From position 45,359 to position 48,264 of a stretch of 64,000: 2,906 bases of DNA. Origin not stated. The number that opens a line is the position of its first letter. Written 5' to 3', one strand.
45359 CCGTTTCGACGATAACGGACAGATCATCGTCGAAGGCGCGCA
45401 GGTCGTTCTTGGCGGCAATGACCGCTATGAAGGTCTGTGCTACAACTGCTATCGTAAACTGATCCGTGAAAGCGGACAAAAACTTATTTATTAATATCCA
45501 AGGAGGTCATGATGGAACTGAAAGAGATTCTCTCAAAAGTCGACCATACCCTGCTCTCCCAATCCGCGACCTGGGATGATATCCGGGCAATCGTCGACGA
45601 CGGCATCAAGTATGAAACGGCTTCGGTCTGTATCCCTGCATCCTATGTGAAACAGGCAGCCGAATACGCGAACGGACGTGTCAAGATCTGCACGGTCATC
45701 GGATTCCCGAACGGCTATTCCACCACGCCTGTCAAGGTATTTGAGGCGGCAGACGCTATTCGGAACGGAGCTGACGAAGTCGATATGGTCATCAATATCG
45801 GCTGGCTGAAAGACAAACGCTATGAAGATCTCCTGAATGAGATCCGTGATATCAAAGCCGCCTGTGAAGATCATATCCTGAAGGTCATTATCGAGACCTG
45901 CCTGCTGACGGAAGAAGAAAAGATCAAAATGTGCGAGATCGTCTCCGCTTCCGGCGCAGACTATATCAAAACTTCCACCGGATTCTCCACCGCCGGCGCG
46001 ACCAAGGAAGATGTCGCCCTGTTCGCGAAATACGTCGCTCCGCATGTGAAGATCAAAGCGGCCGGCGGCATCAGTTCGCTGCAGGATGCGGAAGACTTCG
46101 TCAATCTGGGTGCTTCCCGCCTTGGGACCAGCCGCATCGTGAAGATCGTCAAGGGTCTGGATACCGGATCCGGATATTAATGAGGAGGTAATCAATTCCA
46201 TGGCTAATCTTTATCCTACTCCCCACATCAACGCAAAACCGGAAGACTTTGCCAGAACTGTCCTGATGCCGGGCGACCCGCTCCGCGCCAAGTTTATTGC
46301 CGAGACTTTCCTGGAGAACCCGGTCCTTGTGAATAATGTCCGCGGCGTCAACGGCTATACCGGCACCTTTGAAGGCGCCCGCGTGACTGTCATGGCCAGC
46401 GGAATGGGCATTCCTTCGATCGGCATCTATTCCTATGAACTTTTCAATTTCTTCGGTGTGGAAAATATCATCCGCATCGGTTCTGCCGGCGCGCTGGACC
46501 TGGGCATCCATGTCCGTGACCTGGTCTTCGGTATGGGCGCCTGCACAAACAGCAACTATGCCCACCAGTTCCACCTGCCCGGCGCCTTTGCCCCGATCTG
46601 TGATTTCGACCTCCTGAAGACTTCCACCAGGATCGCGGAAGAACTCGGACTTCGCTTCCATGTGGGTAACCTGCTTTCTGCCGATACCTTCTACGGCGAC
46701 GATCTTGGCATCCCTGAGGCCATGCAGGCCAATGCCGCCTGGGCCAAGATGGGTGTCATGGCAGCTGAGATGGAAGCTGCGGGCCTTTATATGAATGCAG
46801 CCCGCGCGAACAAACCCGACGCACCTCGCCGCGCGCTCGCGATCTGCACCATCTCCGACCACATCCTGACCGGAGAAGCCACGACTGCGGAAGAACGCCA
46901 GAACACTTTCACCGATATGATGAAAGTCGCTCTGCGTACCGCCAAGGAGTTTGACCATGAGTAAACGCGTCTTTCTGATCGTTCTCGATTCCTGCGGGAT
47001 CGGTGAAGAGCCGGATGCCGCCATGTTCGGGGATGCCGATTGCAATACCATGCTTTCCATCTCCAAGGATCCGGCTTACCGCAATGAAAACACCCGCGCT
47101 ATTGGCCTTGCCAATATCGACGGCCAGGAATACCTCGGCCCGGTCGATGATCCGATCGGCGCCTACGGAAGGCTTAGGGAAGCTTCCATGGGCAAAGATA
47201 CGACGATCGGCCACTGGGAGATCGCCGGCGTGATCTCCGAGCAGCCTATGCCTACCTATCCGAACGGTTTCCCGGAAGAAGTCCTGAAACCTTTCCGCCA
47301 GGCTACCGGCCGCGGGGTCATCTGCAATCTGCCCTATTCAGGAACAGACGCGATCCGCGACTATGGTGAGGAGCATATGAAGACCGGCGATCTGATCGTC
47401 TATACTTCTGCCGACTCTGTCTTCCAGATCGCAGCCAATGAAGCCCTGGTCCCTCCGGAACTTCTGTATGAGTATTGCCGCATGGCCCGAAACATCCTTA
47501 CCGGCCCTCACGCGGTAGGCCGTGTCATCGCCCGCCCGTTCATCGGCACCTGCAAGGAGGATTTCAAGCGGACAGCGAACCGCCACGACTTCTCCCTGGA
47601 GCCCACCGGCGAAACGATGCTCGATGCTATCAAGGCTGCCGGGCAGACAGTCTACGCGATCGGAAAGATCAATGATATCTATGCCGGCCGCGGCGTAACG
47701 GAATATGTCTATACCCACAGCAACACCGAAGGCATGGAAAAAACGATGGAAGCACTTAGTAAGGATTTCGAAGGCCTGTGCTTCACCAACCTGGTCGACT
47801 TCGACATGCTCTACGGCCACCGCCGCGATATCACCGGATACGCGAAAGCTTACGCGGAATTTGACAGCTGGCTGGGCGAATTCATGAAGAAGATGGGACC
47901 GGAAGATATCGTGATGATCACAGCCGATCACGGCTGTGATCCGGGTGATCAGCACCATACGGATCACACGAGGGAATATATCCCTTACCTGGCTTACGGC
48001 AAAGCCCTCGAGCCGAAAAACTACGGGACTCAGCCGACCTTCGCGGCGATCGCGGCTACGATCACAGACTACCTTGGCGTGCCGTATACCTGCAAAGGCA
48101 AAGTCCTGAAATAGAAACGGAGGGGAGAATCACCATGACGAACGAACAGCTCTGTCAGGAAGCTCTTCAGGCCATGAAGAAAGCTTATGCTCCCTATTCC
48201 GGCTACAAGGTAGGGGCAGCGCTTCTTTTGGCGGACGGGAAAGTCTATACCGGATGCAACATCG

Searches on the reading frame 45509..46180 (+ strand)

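Call 15: search_protein_families(library=pfam, proteins=[window:45509-46180:+], max_evalue=0.01)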
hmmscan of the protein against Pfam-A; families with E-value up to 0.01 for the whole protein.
window:45509-46180:+ (223 aa): 2 families
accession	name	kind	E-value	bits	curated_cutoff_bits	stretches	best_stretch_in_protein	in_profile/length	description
PF01791.15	DeoC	-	4.4e-21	76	23.8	1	10-197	5-204/229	DeoC/LacD family aldolase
PF01180.27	DHO_dh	-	0.0032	17.1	27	1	168-205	229-266/291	Dihydroorotate dehydrogenase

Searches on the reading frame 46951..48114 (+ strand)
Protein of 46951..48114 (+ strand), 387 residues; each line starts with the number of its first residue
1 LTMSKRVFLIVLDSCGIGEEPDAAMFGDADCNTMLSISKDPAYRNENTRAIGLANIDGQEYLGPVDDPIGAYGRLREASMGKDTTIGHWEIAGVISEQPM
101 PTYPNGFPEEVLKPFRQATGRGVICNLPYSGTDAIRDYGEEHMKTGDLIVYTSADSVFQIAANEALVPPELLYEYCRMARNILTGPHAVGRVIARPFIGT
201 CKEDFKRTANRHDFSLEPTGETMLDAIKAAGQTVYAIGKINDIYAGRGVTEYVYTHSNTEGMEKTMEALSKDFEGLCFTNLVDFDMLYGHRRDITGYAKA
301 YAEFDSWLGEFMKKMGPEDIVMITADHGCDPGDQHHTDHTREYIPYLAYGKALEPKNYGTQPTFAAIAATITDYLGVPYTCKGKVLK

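Call 15: search_protein_families(library=pfam, proteins=[window:46951-48114:+], max_evalue=0.01)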
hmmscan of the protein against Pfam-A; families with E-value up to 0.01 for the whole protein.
window:46951-48114:+ (387 aa): 2 families
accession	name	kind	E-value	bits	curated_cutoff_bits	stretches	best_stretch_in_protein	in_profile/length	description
PF01676.23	Metalloenzyme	-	1.5e-36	126.7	24.3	1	5-377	1-250/252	Metalloenzyme superfamily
PF01663.27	Phosphodiest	-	0.00038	20.6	23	1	295-345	182-237/342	Type I phosphodiesterase / nucleotide pyrophosphatase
